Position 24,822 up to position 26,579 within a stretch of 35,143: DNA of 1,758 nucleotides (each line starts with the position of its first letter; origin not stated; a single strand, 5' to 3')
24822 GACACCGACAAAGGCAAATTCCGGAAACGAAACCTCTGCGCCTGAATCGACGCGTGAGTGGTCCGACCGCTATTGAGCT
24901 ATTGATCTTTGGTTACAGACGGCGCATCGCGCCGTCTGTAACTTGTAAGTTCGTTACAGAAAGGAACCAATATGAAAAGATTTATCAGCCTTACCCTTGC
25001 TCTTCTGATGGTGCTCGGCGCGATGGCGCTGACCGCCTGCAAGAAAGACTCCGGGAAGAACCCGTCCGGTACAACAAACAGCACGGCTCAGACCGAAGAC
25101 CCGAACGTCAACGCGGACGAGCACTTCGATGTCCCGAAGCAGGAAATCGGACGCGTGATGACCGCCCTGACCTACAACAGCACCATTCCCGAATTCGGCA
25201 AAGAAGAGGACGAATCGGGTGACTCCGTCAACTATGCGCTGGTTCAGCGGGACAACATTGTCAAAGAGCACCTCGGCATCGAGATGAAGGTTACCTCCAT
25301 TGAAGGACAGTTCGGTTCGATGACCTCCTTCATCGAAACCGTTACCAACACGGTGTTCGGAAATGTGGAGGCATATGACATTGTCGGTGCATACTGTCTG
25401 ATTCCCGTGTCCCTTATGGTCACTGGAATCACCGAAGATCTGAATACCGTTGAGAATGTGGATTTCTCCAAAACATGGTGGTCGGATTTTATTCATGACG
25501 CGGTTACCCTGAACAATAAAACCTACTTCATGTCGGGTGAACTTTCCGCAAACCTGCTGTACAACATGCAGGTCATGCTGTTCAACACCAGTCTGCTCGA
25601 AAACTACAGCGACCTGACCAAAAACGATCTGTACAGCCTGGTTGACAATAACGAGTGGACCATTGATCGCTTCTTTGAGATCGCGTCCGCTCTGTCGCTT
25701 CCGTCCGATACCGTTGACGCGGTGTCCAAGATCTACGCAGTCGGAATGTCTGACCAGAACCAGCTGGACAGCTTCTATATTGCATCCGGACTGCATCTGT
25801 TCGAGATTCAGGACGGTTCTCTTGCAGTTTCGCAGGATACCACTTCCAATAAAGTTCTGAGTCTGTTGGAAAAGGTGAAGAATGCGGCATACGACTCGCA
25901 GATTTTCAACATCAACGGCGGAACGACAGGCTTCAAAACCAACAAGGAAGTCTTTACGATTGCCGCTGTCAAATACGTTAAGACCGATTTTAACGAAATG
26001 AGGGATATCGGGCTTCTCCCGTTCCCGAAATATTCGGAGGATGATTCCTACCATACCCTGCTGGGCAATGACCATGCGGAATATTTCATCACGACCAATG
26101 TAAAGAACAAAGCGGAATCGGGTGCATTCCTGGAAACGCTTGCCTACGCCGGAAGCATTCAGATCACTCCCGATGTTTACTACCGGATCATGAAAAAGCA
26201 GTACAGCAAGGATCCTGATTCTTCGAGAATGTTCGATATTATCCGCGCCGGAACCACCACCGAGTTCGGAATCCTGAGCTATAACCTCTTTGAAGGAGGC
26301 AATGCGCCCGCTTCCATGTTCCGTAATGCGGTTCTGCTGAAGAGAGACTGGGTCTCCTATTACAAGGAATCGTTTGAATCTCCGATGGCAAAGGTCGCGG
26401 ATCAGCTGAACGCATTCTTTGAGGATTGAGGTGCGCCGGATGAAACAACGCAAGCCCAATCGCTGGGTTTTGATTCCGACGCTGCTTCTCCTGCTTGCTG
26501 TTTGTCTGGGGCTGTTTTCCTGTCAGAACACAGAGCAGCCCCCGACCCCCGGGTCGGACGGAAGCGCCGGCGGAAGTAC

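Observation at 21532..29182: AraC-adjacent seven-gene cluster of cell-surface proteins with no transporter: an uncharacterised extracellular capture/processing system?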

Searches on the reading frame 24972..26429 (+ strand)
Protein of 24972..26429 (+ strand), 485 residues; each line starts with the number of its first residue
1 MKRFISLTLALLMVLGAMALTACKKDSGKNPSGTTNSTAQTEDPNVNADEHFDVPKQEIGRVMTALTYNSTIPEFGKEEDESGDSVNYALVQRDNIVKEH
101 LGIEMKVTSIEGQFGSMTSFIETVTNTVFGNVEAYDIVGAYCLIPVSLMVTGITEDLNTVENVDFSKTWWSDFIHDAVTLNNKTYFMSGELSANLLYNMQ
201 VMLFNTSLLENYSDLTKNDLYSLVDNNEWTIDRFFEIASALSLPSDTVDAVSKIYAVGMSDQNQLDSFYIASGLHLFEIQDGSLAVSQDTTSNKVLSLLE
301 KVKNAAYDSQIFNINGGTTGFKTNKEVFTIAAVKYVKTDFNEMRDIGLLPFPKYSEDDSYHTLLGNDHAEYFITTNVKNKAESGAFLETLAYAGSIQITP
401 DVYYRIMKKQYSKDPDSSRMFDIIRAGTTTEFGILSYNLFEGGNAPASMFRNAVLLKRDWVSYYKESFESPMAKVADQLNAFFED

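Call 5: search_protein_families(library=pfam, proteins=[window:24972-26429:+], max_evalue=0.1)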
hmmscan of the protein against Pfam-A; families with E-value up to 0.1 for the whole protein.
window:24972-26429:+ (485 aa): 1 family
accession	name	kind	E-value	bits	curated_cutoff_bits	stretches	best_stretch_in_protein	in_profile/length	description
PF16464.10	DUF5045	-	0.062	14.1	29.9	0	393-420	21-48/85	Domain of unknown function (DUF5045)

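Call 6: search_protein_families(library=ncbifam, proteins=[window:24972-26429:+], max_evalue=0.1)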
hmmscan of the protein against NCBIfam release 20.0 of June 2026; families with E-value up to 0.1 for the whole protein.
window:24972-26429:+ (485 aa): 0 families

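Call 10: find_homologous_proteins(query=window:24972-26429:+)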
Query window:24972-26429:+ (485 aa): 35 proteins with E <= 0.001 among 8000 candidates.
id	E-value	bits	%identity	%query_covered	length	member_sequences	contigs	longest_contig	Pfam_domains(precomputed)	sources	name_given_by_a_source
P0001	3.6e-295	997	92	100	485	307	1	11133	-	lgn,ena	-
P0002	7.2e-249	844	77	100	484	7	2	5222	-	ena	-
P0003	7.5e-231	785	73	100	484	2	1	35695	-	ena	-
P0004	1.8e-227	774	94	76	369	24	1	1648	-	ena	-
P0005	2.8e-224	763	93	76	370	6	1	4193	-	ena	-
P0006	5.3e-179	614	93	62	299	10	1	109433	-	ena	-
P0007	1.6e-176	606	59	100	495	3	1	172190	-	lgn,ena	-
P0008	2.6e-172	592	57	100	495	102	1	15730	-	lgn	-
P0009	4.1e-136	473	48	100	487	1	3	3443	-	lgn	-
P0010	2.8e-135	470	49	100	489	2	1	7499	-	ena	-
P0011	5.3e-134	466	47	100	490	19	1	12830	-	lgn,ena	-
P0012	2.4e-132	460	48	100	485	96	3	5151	-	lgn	-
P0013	3.1e-131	457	47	100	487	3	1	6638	-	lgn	-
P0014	8.4e-129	449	45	100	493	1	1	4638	-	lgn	-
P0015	2.5e-127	444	45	97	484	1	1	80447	-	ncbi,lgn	-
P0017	1.0e-93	333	37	100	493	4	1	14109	PF13416.12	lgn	-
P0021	9.0e-51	191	32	92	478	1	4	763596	-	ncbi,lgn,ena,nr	ncbi:MAG: hypothetical protein IJ493_09750 [Clostridia bacterium]|nr:hypothetical protein [Clostridi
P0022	2.0e-38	151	30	89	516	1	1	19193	-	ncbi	-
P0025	1.5e-26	112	26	90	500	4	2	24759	PF13416.12,PF01547.31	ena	-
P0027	1.5e-24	105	25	85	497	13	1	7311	PF13416.12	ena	-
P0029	1.4e-23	102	25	86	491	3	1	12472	-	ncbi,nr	ncbi:MAG: hypothetical protein K6D94_03715 [Clostridiales bacterium]|nr:hypothetical protein [Clostr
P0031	2.9e-17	81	25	87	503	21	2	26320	-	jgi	jgi:ABC-type glycerol-3-phosphate transport system substrate-binding protein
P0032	3.4e-15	74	25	83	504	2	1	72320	PF13416.12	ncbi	-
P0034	3.5e-12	64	25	64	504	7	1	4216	PF13416.12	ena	-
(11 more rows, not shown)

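Call 11: find_encoding_contigs(protein=P0007, flank=10000, max_places=2)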
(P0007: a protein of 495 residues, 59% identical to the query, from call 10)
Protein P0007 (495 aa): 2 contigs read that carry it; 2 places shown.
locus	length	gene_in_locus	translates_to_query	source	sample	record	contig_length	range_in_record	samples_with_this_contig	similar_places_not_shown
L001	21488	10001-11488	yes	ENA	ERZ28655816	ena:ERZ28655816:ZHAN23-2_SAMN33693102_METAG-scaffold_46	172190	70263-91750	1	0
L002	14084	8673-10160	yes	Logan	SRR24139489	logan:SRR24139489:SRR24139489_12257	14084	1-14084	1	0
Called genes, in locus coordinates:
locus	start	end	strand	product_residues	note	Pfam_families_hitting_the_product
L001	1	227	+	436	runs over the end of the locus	PF00005:ABC_tran, PF08352:oligo_HPY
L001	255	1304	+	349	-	PF00005:ABC_tran, PF13304:AAA_21 (faint), PF08352:oligo_HPY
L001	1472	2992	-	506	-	-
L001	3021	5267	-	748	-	PF08531:Bac_rhamnosid_N, PF05592:Bac_rhamnosid, PF17389:Bac_rhamnosid6H, PF17390:Bac_rhamnosid_C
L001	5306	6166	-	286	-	PF02311:AraC_binding, PF12833:HTH_18, PF00165:HTH_AraC (weak)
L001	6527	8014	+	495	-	-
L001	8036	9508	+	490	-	-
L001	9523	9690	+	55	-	-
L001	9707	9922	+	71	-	-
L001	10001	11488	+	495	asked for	-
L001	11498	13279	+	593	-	PF03372:Exo_endo_phos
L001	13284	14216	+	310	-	PF01156:IU_nuc_hydro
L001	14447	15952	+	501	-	PF00478:IMPDH, PF01070:FMN_dh (weak), PF00571:CBS (faint)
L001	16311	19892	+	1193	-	PF01855:POR_N, PF17147:PFOR_II, PF01558:POR, PF10371:EKR, PF00037:Fer4 (weak), PF12838:Fer4_7, PF13484:Fer4_16 (weak), PF02775:TPP_enzyme_C, +1 more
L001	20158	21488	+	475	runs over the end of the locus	PF04932:Wzy_C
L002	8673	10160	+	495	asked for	-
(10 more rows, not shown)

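Call 12: find_encoding_contigs(protein=P0015, flank=10000, max_places=2)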
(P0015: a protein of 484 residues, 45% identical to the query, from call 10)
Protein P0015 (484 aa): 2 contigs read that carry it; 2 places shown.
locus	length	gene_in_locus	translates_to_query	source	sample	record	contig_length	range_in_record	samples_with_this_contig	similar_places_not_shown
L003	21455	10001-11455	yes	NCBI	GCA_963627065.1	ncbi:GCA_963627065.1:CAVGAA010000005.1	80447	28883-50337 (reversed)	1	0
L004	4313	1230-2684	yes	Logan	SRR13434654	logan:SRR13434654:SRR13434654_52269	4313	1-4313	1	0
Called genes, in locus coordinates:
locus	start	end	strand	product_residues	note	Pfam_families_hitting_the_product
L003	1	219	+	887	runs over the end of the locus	PF00133:tRNA-synt_1, PF01406:tRNA-synt_1e (faint), PF09334:tRNA-synt_1g, PF13603:tRNA-synt_1_2, PF09334:tRNA-synt_1g, PF08264:Anticodon_1, PF10458:Val_tRNA-synt_C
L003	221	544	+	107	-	PF12647:RNHCP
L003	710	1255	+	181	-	PF01965:DJ-1_PfpI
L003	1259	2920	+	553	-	PF01812:5-FTHF_cyc-lig, PF02517:Rce1-like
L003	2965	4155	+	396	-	PF01702:TGT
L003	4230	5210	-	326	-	PF02311:AraC_binding, PF00165:HTH_AraC (faint), PF12833:HTH_18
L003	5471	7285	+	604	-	-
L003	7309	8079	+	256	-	PF03372:Exo_endo_phos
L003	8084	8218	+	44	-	-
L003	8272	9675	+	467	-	-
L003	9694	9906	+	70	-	-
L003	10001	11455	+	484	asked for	-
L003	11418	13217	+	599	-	PF03372:Exo_endo_phos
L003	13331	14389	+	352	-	PF01408:GFO_IDH_MocA, PF22725:GFO_IDH_MocA_C3, PF02894:GFO_IDH_MocA_C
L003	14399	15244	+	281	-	-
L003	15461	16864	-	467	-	PF00682:HMGL-like, PF02436:PYC_OADA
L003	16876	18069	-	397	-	PF03977:OAD_beta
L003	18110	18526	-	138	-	PF25997:BSH_YhbJ (faint), PF25917:BSH_RND, PF25973:BSH_CzcB (weak), PF25984:BSH_YknX (weak), PF00364:Biotin_lipoyl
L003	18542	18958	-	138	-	PF04277:OAD_gamma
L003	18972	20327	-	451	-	PF01039:Carboxyl_trans, PF03255:ACCA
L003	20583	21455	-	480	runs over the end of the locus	-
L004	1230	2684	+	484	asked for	-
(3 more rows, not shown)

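Call 13: find_encoding_contigs(protein=P0021, flank=10000, max_places=2)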
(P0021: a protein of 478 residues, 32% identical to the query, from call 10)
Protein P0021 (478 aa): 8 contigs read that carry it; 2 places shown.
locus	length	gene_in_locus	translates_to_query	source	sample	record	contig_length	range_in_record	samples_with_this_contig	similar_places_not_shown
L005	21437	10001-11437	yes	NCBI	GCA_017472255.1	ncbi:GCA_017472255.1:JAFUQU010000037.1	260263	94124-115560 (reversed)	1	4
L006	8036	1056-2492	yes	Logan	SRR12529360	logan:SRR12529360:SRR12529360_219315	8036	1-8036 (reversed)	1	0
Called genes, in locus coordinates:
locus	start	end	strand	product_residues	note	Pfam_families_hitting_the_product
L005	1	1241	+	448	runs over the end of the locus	-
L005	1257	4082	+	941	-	PF01841:Transglut_core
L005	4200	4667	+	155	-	PF00636:Ribonuclease_3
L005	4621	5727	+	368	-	PF02350:Epimerase_2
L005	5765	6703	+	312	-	PF00126:HTH_1, PF03466:LysR_substrate (weak)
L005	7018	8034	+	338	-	PF18152:DAHP_snth_FXD, PF00793:DAHP_synth_1, PF03102:NeuB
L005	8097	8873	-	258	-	PF00165:HTH_AraC (weak), PF12833:HTH_18, PF00165:HTH_AraC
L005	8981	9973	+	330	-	-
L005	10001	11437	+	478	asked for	-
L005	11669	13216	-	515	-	PF12072:RNase_Y_N, PF22891:KH_PNO1_2nd (faint), PF00013:KH_1 (weak), PF08668:HDOD (weak), PF01966:HD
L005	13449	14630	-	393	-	PF22025:ThiI_fer, PF02926:THUMP, PF02568:ThiI, PF06508:QueC (faint)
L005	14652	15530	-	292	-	PF00781:DAGK_cat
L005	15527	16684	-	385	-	PF01743:PolyA_pol, PF12627:PolyA_pol_RNAbd, PF13735:tRNA_NucTran2_2 (weak)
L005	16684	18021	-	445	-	PF09989:DUF2229 (faint)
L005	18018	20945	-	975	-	PF01869:BcrAD_BadFG, PF09989:DUF2229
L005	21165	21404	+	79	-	PF13443:HTH_26, PF01381:HTH_3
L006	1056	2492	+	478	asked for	-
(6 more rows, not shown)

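Call 17: search_solved_structures(query=window:24972-26429:+, max_evalue=1)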
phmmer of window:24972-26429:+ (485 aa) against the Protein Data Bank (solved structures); distinct sequences matched with E-value up to 1: 0.

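Call 20: search_solved_structures(query=A1, max_evalue=1)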
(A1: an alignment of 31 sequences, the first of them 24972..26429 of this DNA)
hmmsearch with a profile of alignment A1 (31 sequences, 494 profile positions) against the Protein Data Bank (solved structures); distinct sequences matched with E-value up to 1: 17.
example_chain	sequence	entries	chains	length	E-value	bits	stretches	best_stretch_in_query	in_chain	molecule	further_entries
2vrc_D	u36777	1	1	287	0.03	16.3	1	212-244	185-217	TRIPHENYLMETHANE REDUCTASE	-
2vrc_A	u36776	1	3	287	0.03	16.3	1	212-244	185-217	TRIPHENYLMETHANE REDUCTASE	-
2jl1_A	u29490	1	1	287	0.031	16.2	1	212-244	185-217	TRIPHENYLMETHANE REDUCTASE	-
2vrb_A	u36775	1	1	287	0.031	16.2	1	212-244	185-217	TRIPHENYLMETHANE REDUCTASE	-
6rjy_A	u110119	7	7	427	0.04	15.9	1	228-292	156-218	Arabino-oligosaccharids-binding protein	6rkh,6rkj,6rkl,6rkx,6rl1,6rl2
6tad_A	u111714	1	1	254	0.058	15.3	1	5-56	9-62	SLT domain-containing protein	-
6taf_A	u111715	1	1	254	0.058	15.3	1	5-56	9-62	SLT domain-containing protein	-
6ta9_A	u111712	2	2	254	0.058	15.3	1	5-56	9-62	SLT domain-containing protein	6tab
2fnc_A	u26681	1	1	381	0.077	14.9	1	226-361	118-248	maltose ABC transporter, periplasmic maltose-binding protein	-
6dts_A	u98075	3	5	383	0.078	14.9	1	226-361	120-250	maltose-binding protein MalE2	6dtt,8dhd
6dtu_A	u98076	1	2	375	0.12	14.3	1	232-360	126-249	maltose-binding protein MalE1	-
2gha_A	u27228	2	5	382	0.12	14.2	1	232-360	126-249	maltose ABC transporter, periplasmic maltose-binding protein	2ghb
2yp6_A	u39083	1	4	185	0.27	13.1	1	1-62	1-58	THIOREDOXIN FAMILY PROTEIN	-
9xf5_A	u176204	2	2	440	0.31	12.9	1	1-48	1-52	ABC transporter substrate-binding protein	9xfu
7nhp_1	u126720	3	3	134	0.48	12.3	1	1-54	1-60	Photosystem II lipoprotein Psb27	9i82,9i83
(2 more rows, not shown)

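Call 23: find_related_loci(query=A2, collection=genome_contigs, flank=10000)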
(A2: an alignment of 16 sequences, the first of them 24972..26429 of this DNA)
Query A2 (485 aa) in genome_contigs; peptide patterns used: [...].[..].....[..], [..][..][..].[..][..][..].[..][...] (x = any residue, [..] = any of these).
39 stretches matched a pattern; 9 encode a relative of the query (tblastn E <= 1e-3); 9 distinct loci.
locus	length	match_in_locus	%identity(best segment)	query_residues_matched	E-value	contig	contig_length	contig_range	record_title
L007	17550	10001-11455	92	1-485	0e+0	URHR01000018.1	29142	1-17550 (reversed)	uncultured Clostridiales bacterium isolate UMGS1014 genome assembly, contig: NODE_1326_length_29142_cov_5.668649, whole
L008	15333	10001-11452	76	1-485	0e+0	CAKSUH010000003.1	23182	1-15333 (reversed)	MAG: uncultured Eubacteriales bacterium isolate REFINED_METABAT215_TOP10_CONTIGS_1500_ASSEMBLY_K77_MERGED__Hadza_PheChl_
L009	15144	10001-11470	58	1-483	2e-175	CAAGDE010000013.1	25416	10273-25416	MAG TPA_asm: Clostridia bacterium, isolate HGM12690, WGS project CAAGDE010000000 data, contig: SRS476144_126_k119_27008,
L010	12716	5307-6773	47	1-484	3e-142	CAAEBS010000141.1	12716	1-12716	MAG TPA_asm: Clostridia bacterium, isolate HGM12711, WGS project CAAEBS010000000 data, contig: ERS396440_25_k89_204826,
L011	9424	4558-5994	49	1-479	9e-140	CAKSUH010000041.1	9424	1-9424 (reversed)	MAG: uncultured Eubacteriales bacterium isolate REFINED_METABAT215_TOP10_CONTIGS_1500_ASSEMBLY_K77_MERGED__Hadza_PheChl_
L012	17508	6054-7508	48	1-485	1e-139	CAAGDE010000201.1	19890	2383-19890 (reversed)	MAG TPA_asm: Clostridia bacterium, isolate HGM12690, WGS project CAAGDE010000000 data, contig: SRS476144_126_k119_333085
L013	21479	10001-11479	45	1-483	4e-137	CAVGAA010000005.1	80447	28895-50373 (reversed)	bacterium isolate H07627-L1_cleanbin_000008 genome assembly, contig: Spades_H07627-L1_contig_126, whole genome shotgun s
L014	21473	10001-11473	38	1-483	1e-97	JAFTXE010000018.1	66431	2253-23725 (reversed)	MAG: Clostridia bacterium isolate RGIG4231 Roe_deer_Colon-4__c63891, whole genome shotgun sequence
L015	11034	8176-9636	33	1-483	2e-78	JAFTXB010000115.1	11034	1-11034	MAG: Clostridia bacterium isolate RGIG4228 Roe_deer_Colon-4__c196021, whole genome shotgun sequence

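Call 51: predict_structure(alignment_id=A1)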
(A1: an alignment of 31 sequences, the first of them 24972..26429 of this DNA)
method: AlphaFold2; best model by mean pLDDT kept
length: 485 residues; sequences in the alignment: 31
mean_pLDDT: 88.3   pTM: 0.84
mean pLDDT of the five models: 88.3, 88.1, 86.7, 86.7, 86.6
residues with pLDDT >= 90: 367; 70-90: 69; 50-70: 26; < 50: 23
segments of 3 or more residues with pLDDT < 50: 20-42
pLDDT, mean of each block of 10 residues (from residue 1): 67 59 33 33 56 88 96 88 87 96 97 93 93 93 95 95 94 92 94 94 96 95 97 97 73 89 94 92 91 96 94 90 95 91 91 95 94 96 98 94 92 91 95 92 85 95 94 94 87
secondary structure, 60 per line:
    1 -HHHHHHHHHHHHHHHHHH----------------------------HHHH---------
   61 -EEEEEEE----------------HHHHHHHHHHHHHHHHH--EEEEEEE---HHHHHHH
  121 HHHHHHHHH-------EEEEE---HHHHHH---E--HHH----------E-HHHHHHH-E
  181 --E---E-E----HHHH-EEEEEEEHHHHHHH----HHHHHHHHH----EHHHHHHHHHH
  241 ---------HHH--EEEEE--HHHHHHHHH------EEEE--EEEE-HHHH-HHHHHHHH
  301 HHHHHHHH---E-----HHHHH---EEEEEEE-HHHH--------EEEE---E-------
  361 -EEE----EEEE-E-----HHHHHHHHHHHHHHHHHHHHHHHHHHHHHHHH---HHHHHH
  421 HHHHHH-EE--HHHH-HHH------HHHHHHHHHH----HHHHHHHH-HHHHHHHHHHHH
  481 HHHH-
elements in order: H2-19 H48-51 E62-68 H85-101 E104-110 H114-129 E137-141 H145-150 H172-178 H194-197 E199-205 H206-212 H217-225 H231-240 E255-259 H262-270 E277-280 E283-286 H288-291 H293-308 H318-322 E326-332 H334-337 E346-349 E362-364 E369-372 H380-411 H415-426 H432-435 H446-455 H460-467 H469-484

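Call 54: search_protein_families(library=pfam, proteins=[L012:13392-14726:+, L012:14814-16505:+, L005:8981-9973:+, L015:6693-7862:+, L015:2724-4031:+, L003:5471-7285:+, L010:9688-10437:+, L010:10487-12451:+, L014:5982-7079:-, L011:7875-8834:+], max_evalue=0.01)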
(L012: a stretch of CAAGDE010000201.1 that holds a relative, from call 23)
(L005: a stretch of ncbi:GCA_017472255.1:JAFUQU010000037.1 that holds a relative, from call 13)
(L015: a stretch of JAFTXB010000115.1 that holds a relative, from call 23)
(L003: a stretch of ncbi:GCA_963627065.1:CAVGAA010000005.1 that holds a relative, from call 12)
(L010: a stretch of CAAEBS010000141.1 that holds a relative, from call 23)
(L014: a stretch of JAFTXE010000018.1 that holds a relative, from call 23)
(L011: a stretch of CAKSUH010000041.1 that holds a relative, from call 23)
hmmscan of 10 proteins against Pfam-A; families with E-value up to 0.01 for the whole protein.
L012:13392-14726:+ (444 aa): 0 families

L012:14814-16505:+ (563 aa): 0 families

L005:8981-9973:+ (330 aa): 0 families

L015:6693-7862:+ (389 aa): 3 families
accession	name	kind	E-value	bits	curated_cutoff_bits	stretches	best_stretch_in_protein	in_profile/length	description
PF13472.12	Lipase_GDSL_2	-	5.5e-08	33.9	32.9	1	196-330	1-115/178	GDSL-like Lipase/Acylhydrolase family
PF00657.28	Lipase_GDSL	-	7.1e-06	26.7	23.6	1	194-349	1-164/208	GDSL-like Lipase/Acylhydrolase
PF17996.7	CE2_N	-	5.3e-05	23.7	27.9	1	84-178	10-98/108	Carbohydrate esterase 2 N-terminal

L015:2724-4031:+ (435 aa): 2 families
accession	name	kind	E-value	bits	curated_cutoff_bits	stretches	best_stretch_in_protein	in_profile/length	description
PF13860.13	FlgD_ig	-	0.00022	21.6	27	0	226-253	45-72/79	FlgD Ig-like domain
PF01330.27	RuvA_N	-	0.0027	18.2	23.6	0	377-395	15-33/61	RuvA N terminal domain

L003:5471-7285:+ (604 aa): 0 families

L010:9688-10437:+ (249 aa): 7 families
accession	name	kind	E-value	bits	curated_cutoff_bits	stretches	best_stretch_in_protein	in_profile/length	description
PF13302.13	Acetyltransf_3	-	2.3e-18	67.6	25.4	1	70-209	2-138/138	Acetyltransferase (GNAT) domain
PF00583.31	Acetyltransf_1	-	4.2e-17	62.9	20.7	1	95-208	6-116/116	Acetyltransferase (GNAT) family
PF13508.13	Acetyltransf_7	-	7.2e-10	39.6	27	1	129-209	8-83/84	Acetyltransferase (GNAT) domain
PF13673.13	Acetyltransf_10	-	6e-08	33.2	23.6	1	125-216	32-115/128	Acetyltransferase (GNAT) domain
PF08445.16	FR47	-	0.00033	21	22.1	1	154-211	25-80/86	FR47-like protein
PF13523.12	Acetyltransf_8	-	0.00046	20.3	27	1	145-212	74-141/145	Acetyltransferase (GNAT) domain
PF13420.13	Acetyltransf_4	-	0.0052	17.2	24.3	1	131-213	56-139/155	Acetyltransferase (GNAT) domain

L010:10487-12451:+ (654 aa): 0 families

L014:5982-7079:- (365 aa): 3 families
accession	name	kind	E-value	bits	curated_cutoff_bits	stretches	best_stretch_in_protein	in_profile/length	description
PF14606.12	Lipase_GDSL_3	-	2.9e-34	119.3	27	1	184-356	3-178/178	GDSL-like Lipase/Acylhydrolase family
PF14607.12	GxDLY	-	4.2e-22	78.9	27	1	26-172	4-145/146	N-terminus of Esterase_SGNH_hydro-type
PF13472.12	Lipase_GDSL_2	-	8.7e-10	39.8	32.9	1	187-343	1-175/178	GDSL-like Lipase/Acylhydrolase family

L011:7875-8834:+ (319 aa): 8 families
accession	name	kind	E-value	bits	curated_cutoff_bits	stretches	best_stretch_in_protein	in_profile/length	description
PF05448.18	AXE1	-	1.5e-113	379.2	21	1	1-318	1-320/321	Acetyl xylan esterase (AXE1)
PF00326.27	Peptidase_S9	-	4.5e-10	39.8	22.6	1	154-308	43-193/213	Prolyl oligopeptidase family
PF02129.25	Peptidase_S15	-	4.1e-07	30.4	23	0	66-122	2-64/262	X-Pro dipeptidyl-peptidase (S15 family)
PF12146.15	Hydrolase_4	-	6.2e-06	26.1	27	0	253-306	182-236/239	Serine aminopeptidase, S33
PF00561.26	Abhydrolase_1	-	2.9e-05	24.3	25.8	1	89-207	6-102/245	alpha/beta hydrolase fold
PF12697.13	Abhydrolase_6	-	8.2e-05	23.8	26.3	1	89-241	4-133/217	Alpha/beta hydrolase family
PF01738.24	DLH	-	0.0036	17.4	21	0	70-207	2-129/217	Dienelactone hydrolase family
PF12740.14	PETase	-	0.0038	17.1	28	0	168-211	118-161/263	PET hydrolase-like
